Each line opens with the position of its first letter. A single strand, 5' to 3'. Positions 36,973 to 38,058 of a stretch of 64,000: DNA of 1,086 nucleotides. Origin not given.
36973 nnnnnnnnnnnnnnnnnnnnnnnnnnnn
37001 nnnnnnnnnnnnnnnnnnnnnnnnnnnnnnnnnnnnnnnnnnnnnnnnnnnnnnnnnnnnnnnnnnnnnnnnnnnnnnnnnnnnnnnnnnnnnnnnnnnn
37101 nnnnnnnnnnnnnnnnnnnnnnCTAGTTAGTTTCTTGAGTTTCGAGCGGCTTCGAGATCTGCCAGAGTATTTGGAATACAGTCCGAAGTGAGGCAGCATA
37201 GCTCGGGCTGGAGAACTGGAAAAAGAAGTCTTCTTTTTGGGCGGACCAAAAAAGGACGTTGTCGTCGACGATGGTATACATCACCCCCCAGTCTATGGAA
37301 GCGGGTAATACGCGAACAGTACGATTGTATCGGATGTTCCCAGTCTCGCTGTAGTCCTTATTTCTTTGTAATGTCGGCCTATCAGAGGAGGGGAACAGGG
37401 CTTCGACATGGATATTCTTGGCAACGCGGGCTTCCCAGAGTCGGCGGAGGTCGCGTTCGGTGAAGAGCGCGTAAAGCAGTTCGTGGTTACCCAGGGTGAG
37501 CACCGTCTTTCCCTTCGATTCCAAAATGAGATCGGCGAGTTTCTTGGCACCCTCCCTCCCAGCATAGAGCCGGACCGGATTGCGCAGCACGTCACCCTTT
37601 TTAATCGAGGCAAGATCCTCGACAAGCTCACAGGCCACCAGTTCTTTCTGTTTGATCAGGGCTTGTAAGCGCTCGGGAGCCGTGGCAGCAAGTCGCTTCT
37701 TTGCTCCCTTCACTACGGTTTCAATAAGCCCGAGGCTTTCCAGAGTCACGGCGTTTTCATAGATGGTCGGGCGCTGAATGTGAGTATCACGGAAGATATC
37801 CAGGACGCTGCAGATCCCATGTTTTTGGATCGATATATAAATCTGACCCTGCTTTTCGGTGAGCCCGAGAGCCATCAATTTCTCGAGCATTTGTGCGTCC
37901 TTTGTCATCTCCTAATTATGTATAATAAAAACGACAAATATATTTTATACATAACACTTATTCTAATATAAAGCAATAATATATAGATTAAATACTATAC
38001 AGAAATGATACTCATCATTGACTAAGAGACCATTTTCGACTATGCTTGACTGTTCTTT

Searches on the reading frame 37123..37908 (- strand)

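Call 73: search_protein_families(library=pfam, proteins=[window:37123-37908:-], max_evalue=0.001)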
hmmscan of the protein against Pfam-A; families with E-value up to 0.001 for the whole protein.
window:37123-37908:- (261 aa): 1 family
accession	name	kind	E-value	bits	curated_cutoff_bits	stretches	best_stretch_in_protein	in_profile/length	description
PF01978.25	TrmB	-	6.2e-06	26.4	25.6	1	11-78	1-67/68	Sugar-specific transcriptional regulator TrmB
